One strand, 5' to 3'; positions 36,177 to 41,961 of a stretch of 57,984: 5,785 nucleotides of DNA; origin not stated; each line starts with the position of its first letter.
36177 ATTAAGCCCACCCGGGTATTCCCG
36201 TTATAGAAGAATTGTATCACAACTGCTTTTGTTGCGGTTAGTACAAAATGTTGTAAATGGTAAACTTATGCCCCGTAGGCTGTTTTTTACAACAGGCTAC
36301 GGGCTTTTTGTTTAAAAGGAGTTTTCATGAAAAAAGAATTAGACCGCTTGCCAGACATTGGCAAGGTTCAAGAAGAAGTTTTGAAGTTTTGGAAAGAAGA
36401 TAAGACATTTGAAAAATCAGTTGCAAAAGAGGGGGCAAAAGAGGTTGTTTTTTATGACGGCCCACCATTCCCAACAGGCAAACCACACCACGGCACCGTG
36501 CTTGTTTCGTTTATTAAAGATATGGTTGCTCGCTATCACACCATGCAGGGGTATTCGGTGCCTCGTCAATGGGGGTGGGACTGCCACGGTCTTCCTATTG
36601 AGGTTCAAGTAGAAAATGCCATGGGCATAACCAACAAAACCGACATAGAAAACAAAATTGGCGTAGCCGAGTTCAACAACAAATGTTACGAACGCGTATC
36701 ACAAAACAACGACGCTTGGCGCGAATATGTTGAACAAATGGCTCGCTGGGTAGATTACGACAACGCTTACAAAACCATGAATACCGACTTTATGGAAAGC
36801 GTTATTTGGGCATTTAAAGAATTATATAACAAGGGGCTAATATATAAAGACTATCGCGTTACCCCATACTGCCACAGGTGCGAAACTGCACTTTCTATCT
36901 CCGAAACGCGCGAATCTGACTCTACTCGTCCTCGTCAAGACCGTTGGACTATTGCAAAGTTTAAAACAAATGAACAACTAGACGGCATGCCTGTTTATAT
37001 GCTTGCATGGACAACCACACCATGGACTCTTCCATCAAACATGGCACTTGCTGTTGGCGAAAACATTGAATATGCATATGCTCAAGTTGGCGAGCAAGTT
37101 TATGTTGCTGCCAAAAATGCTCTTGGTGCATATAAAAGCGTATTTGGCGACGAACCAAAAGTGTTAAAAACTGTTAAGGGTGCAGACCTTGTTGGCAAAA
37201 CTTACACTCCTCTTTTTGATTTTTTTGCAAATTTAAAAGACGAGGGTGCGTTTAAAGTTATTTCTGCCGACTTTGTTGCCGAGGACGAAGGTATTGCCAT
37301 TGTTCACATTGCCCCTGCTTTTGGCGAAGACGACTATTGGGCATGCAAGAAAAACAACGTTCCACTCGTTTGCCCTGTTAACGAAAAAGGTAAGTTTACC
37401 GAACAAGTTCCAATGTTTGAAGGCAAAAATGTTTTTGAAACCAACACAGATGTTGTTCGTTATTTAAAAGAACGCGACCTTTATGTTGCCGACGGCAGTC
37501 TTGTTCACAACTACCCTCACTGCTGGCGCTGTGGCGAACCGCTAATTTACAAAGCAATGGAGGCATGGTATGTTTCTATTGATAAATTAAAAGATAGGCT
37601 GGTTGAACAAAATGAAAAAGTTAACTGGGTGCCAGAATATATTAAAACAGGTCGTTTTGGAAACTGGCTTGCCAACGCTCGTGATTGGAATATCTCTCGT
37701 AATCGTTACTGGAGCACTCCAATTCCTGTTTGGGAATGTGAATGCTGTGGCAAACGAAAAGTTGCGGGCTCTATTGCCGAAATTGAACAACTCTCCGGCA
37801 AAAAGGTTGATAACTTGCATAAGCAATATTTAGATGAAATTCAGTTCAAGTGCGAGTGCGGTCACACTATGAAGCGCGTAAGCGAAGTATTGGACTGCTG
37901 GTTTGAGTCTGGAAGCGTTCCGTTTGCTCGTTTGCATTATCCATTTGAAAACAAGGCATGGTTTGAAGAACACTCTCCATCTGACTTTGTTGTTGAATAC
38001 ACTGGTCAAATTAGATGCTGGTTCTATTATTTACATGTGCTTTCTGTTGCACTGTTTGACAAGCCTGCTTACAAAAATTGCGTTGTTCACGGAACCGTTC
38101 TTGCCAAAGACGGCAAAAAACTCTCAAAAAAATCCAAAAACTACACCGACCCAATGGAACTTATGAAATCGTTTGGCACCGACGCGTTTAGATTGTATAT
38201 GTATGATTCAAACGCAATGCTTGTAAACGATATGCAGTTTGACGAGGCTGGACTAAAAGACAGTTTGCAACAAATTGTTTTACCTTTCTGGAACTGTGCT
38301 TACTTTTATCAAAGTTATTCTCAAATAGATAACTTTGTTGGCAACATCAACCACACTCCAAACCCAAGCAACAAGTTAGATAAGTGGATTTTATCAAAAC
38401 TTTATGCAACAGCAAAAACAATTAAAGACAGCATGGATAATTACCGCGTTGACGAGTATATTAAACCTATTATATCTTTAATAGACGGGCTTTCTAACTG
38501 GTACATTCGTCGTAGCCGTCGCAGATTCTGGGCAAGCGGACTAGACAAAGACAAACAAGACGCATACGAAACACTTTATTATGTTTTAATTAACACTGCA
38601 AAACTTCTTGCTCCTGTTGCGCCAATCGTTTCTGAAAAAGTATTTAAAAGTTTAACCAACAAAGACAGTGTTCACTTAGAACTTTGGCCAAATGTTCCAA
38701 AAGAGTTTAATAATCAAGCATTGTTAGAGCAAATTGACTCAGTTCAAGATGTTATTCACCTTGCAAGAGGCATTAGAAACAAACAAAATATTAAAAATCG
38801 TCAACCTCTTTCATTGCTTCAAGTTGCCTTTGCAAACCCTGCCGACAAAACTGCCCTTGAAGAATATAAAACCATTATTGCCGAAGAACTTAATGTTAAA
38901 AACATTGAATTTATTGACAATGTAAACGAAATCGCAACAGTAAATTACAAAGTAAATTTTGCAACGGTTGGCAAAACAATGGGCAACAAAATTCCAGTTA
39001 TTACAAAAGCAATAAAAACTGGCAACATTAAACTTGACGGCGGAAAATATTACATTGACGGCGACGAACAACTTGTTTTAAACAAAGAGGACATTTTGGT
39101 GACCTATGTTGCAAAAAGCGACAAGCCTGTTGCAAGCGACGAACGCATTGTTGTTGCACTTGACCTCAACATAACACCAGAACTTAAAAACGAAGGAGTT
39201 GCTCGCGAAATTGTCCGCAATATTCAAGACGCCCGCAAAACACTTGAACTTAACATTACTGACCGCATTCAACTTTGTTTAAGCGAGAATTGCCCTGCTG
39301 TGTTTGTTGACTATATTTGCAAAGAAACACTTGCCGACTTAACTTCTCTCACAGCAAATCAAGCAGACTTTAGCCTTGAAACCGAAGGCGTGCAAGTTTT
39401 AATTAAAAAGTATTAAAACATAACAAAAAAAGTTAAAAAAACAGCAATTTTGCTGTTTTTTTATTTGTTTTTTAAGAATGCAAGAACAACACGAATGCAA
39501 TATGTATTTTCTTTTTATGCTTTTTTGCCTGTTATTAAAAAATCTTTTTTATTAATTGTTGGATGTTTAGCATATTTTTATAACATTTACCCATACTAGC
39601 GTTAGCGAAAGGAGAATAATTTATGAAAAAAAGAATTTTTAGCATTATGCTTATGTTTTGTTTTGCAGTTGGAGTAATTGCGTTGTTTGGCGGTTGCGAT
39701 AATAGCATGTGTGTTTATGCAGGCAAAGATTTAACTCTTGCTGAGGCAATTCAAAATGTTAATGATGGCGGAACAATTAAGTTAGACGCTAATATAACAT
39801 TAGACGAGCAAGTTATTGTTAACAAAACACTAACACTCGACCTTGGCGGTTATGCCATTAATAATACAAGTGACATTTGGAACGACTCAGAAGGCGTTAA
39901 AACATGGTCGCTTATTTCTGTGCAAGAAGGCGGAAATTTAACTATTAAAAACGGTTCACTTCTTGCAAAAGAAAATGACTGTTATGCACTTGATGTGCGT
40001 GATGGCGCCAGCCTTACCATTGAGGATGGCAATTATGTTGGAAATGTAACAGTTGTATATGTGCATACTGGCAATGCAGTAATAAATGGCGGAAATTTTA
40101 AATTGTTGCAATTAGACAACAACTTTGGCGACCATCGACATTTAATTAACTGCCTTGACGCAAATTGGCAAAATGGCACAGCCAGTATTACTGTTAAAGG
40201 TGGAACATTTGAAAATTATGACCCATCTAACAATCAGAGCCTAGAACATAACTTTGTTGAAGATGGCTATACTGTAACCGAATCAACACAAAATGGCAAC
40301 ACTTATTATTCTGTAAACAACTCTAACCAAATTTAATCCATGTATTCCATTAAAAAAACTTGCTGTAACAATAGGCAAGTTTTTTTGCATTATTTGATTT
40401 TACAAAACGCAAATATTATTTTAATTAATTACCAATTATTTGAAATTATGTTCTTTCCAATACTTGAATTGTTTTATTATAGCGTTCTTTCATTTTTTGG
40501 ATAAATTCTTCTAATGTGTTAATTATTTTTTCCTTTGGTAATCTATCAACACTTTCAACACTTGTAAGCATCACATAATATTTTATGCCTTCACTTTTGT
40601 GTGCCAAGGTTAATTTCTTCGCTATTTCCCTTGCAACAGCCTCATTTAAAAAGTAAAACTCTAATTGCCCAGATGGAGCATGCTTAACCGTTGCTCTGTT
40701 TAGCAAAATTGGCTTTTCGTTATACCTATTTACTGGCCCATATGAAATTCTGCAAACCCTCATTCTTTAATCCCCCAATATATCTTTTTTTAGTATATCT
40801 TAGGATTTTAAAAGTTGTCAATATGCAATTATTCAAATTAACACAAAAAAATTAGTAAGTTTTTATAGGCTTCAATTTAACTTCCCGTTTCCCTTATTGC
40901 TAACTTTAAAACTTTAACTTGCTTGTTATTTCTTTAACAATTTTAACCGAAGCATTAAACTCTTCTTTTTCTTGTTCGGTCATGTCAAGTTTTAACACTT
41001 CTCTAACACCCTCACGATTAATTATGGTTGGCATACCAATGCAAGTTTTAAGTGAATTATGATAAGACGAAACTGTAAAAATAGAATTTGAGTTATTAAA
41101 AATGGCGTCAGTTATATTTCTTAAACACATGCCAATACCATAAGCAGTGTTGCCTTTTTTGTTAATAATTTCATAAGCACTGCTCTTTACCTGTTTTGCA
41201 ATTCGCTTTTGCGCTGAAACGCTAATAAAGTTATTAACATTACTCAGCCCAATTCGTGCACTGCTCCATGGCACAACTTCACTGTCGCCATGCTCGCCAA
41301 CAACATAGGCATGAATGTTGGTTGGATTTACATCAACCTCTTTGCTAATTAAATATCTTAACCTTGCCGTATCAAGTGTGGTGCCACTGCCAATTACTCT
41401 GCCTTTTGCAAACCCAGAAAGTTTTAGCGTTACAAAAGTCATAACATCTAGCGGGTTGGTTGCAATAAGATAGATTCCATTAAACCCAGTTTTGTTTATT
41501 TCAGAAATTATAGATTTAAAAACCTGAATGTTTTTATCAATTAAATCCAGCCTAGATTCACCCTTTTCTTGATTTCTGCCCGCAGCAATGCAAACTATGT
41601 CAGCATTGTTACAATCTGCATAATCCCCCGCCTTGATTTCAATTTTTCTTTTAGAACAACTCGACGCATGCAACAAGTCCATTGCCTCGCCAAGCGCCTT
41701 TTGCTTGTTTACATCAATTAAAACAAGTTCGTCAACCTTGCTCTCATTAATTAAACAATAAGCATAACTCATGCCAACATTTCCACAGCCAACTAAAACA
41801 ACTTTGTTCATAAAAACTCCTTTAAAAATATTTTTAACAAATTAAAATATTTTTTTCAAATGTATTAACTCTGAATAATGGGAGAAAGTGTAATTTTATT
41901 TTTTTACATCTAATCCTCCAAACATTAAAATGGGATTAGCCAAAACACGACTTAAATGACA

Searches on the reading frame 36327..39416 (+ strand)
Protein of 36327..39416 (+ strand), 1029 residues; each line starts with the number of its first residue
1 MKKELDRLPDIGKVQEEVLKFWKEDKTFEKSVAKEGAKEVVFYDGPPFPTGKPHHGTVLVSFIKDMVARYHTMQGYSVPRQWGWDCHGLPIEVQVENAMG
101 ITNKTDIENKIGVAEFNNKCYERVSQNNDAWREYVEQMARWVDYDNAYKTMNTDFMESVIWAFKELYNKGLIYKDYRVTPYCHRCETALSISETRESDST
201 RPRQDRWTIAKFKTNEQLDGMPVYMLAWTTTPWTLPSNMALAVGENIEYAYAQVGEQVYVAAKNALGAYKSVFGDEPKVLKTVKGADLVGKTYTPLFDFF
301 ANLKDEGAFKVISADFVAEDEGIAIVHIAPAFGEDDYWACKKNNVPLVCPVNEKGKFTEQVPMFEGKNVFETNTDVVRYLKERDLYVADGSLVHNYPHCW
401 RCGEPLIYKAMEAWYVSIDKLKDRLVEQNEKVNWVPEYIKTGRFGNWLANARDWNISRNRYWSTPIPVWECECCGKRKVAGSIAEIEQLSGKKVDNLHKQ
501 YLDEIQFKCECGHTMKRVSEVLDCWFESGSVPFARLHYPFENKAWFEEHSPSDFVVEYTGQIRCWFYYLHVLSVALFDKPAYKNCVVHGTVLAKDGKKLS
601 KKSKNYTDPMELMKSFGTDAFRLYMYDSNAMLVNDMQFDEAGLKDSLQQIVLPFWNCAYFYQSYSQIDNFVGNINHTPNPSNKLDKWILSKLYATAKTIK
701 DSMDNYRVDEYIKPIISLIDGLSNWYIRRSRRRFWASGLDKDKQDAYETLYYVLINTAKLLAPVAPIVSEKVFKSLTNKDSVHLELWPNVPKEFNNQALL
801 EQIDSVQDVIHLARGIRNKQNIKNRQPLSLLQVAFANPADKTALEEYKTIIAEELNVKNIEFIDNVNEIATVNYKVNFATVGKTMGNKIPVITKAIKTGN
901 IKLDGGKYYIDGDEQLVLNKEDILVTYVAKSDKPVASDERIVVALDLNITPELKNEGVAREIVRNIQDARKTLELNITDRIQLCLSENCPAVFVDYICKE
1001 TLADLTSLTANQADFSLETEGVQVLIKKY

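Call 7: search_protein_families(library=ncbifam, proteins=[window:36327-39416:+], max_evalue=0.00001)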
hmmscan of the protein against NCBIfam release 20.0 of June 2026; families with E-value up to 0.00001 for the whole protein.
window:36327-39416:+ (1029 aa): 15 families
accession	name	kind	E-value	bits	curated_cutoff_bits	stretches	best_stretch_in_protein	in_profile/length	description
TIGR00392.1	ileS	equivalog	6.7e-258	858.3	621.4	1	10-843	7-859/861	isoleucine--tRNA ligase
NF000257.1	MupA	exception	8.6e-228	758.7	1900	1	14-984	8-972/1024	mupirocin-resistant isoleucine--tRNA ligase MupA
NF000258.1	MupB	exception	2.6e-224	747.2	1900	1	16-985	10-979/1033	mupirocin-resistant isoleucine--tRNA ligase MupB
TIGR00422.1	valS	equivalog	1.8e-129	433.2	612.1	2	310-887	255-815/863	valine--tRNA ligase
NF009687.0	PRK13208.1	equivalog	9.3e-123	411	738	2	309-870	253-796/801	valine--tRNA ligase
NF004349.1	PRK05729.1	equivalog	5.9e-107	358.9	704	2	309-870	248-777/860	valine--tRNA ligase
NF040702.1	ileS_w_GNAT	exception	1.3e-91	307.8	1999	2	260-801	449-982/1100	isoleucine--tRNA ligase, N-acetyltransferase domain-containing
NF011492.0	PRK14900.1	equivalog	1.6e-61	208.4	1783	2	312-891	267-824/1044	valine--tRNA ligase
NF000540.1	alt_ValS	exception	3.8e-57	193.8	900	2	361-846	334-812/827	valine--tRNA ligase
NF008957.0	PRK12300.1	subfamily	6.9e-54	183.1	677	2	13-342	8-327/946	leucine--tRNA ligase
TIGR00395.1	leuS_arch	equivalog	5e-43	147.2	648.5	2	354-830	386-827/938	leucine--tRNA ligase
TIGR00396.1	leuS_bact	equivalog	2.1e-36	125.4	548.4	3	13-202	5-175/843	leucine--tRNA ligase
TIGR00398.1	metG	equivalog_domain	3.2e-27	95.4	336.35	2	580-781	310-506/530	methionine--tRNA ligase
NF008900.0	PRK12267.1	equivalog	2.8e-23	82.3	598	2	577-811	279-511/648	methionine--tRNA ligase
NF001100.0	PRK00133.1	equivalog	7.1e-15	54.6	587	1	584-861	317-590/676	methionine--tRNA ligase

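Call 15: list_cluster_members(proteins=[window:36327-39416:+, window:31847-32839:-, window:28054-30048:-, window:365-26323:-, window:365-26365:-, window:33066-35861:-, window:26693-27838:+])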
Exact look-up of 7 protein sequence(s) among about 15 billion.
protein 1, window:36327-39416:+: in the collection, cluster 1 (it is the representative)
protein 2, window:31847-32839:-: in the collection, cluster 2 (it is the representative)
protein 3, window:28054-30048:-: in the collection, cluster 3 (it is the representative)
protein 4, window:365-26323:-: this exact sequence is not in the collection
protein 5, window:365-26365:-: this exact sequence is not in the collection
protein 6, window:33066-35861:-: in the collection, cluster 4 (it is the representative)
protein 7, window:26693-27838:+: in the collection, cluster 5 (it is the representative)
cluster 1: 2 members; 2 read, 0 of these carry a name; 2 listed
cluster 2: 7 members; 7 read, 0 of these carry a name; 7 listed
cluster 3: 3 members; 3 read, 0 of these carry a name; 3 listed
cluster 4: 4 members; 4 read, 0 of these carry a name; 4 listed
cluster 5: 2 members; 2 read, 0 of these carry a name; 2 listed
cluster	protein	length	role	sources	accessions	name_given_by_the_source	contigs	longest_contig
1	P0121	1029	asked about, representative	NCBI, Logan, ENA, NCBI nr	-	-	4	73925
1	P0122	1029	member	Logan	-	-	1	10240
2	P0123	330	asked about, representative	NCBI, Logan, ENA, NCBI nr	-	-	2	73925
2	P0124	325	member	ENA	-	-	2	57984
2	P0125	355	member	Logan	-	-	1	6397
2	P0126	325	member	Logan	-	-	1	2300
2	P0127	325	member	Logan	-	-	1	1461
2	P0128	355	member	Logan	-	-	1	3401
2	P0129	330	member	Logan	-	-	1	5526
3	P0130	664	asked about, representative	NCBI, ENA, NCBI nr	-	-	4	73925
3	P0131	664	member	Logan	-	-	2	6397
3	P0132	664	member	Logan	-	-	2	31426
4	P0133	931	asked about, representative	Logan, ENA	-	-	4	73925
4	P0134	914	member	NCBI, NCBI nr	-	-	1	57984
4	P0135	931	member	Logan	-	-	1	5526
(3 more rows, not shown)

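Call 29: find_related_loci(query=window:36327-39416:+, collection=genome_contigs, flank=10000)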
Query window:36327-39416:+ (1029 aa) in genome_contigs; peptide patterns used: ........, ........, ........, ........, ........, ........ (x = any residue, [..] = any of these).
128 stretches matched a pattern; 83 encode a relative of the query (tblastn E <= 1e-3); the best 80 are kept; 80 distinct loci.
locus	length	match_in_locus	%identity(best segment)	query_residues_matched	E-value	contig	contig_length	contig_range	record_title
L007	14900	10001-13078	74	1-1028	0e+0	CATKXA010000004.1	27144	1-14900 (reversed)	MAG TPA_asm: uncultured Thermoanaerobacterales bacterium isolate MGG06369_1680015446 genome assembly, contig: ERR3199571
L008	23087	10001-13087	73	1-1028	0e+0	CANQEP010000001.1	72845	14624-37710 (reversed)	MAG: uncultured Clostridia bacterium isolate Lapin-005__bin72 genome assembly, contig: Lapin-005__NODE_406_length_72845_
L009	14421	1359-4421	72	1-1020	0e+0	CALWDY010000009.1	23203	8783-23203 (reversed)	MAG: uncultured Clostridia bacterium isolate E03__bin344 genome assembly, contig: E03__k127_4463517, whole genome shotgu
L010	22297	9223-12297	71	1-1028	0e+0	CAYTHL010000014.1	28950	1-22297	MAG TPA_asm: uncultured Lachnospiraceae bacterium isolate SRP222994_co1_331 genome assembly, contig: NODE_3065_length_28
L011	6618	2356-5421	71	1-1022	0e+0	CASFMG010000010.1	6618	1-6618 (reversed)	uncultured Christensenella sp. isolate SI.O63.metabat-bins.3 genome assembly, contig: SI.O63.metabat-bins.3.fa_k141_7767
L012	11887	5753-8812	71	1-1020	0e+0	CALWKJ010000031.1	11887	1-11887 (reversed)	MAG: uncultured Clostridia bacterium isolate BRZ_BV__bin68 genome assembly, contig: BRZ_BV__NODE_5150_length_11887_cov_4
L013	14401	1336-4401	71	1-1022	0e+0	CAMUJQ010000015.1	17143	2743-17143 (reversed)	MAG TPA_asm: uncultured Clostridia bacterium isolate SRR14038233_bin.22_metawrap_v1.3_MAG genome assembly, contig: NODE.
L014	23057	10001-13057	69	1-1022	0e+0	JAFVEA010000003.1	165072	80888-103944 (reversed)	MAG: Clostridia bacterium isolate RGIG5085 Roe_deer_Rumen.Co__c343785, whole genome shotgun sequence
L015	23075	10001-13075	68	1-1028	0e+0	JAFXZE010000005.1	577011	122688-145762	MAG: Clostridia bacterium isolate RGIG6879 Sheep_Rumen-5__c1596, whole genome shotgun sequence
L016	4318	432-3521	62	3-1029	0e+0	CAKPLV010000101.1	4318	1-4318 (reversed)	MAG: uncultured Clostridia bacterium isolate REFINED_METABAT215_TOP10_CONTIGS_1500_ASSEMBLY_K77_MERGED__Hadza_MoBio_hadz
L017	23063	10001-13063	62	10-1027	0e+0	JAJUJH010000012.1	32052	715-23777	MAG: Clostridiales bacterium isolate bin112 k141_726215_length_32052_cov_25.0032, whole genome shotgun sequence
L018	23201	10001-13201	58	3-1028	0e+0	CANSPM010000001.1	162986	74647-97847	MAG TPA_asm: uncultured Lachnospiraceae bacterium isolate SRR15730548_bin.31_metawrap_v1.3_MAG genome assembly, contig:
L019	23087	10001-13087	59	4-1028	0e+0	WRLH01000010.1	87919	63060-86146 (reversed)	MAG: Lachnospiraceae bacterium isolate Th196P3bin150 Ga0099364_10000261, whole genome shotgun sequence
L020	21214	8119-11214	59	3-1028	0e+0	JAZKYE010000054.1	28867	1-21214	MAG: Eubacteriales bacterium isolate T1900045105_TC20190099.MAGScoT_cleanbin_000006 SGB_4778_k141_2167085, whole genome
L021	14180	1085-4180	59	3-1028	0e+0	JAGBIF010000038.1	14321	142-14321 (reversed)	MAG: Clostridia bacterium isolate RGIG9142 Water_deer_Rectum.Co__c1262541, whole genome shotgun sequence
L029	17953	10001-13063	72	1-1020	0e+0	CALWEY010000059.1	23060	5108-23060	MAG: uncultured Clostridia bacterium isolate E02__bin162 genome assembly, contig: E02__k127_75736, whole genome shotgun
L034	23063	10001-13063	71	1-1020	0e+0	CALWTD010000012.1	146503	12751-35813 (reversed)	MAG: uncultured Clostridia bacterium isolate E10__bin279 genome assembly, contig: E10__k127_4616606, whole genome shotgu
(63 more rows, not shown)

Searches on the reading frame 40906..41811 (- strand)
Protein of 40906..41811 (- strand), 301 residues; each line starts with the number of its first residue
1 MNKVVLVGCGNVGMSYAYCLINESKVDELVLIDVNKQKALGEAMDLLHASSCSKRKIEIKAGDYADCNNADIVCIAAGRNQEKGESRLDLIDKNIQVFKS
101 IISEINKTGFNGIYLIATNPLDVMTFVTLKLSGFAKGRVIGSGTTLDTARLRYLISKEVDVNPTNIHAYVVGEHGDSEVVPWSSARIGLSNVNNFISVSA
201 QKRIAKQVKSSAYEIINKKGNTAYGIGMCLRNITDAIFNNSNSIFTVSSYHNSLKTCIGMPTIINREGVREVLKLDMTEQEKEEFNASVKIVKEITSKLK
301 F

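Call 7: search_protein_families(library=ncbifam, proteins=[window:40906-41811:-], max_evalue=0.00001)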
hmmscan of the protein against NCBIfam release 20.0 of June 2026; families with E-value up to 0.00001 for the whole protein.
window:40906-41811:- (301 aa): 10 families
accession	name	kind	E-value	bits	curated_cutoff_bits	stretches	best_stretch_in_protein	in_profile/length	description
NF000824.0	PRK00066.1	subfamily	2.5e-112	375.3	339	1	2-298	7-313/316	L-lactate dehydrogenase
TIGR01771.1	L-LDH-NAD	equivalog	1.1e-110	369.7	303.55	1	6-294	1-299/299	L-lactate dehydrogenase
NF004863.0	PRK06223.1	subfamily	2.4e-75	253.6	283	1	1-300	3-308/313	malate dehydrogenase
TIGR01763.1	MalateDH_bact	equivalog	5.6e-53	180.1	351.85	1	2-296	2-302/305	malate dehydrogenase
NF041314.1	Malate_DH_Halo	equivalog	7.1e-47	160.1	550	1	1-291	1-295/304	malate dehydrogenase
TIGR01772.1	MDH_euk_gproteo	equivalog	1.7e-19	70.3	273.05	1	4-294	2-302/313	malate dehydrogenase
TIGR01759.1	MalateDH-SF1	subfamily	1.7e-13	50.3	345.65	1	29-290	37-318/327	malate dehydrogenase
NF003916.0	PRK05442.1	equivalog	1.1e-11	44.3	271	1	28-294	38-318/328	malate dehydrogenase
TIGR01756.1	LDH_protist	equivalog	7.5e-08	31.8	486.25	1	65-223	56-221/313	lactate dehydrogenase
TIGR01758.1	MDH_euk_cyt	equivalog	8.6e-07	28.7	470.4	1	31-190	35-198/324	malate dehydrogenase, NAD-dependent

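Call 10: find_encoding_contigs(protein=window:40906-41811:-, flank=2000, max_places=4)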
Protein window:40906-41811:- (301 aa): 6 contigs read that carry it; 3 places shown.
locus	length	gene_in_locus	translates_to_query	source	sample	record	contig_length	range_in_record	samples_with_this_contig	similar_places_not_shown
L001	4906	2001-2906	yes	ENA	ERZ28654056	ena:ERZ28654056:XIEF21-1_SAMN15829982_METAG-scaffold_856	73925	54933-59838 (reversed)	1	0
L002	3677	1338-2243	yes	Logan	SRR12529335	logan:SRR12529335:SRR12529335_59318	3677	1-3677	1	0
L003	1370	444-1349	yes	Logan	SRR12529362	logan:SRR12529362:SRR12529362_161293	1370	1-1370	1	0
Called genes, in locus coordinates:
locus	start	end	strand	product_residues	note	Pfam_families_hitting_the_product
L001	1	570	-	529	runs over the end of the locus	PF00675:Peptidase_M16, PF05193:Peptidase_M16_C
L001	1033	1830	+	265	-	PF03747:ADP_ribosyl_GH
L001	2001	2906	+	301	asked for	PF00056:Ldh_1_N, PF02866:Ldh_1_C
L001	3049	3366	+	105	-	-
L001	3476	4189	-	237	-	-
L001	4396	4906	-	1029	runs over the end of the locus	PF00133:tRNA-synt_1, PF09334:tRNA-synt_1g (weak), PF08264:Anticodon_1, PF19302:DUF5915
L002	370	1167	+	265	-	PF03747:ADP_ribosyl_GH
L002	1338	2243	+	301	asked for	PF00056:Ldh_1_N, PF02866:Ldh_1_C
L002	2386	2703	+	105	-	-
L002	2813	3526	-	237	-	-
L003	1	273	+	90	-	?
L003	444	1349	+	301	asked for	PF00056:Ldh_1_N, PF02866:Ldh_1_C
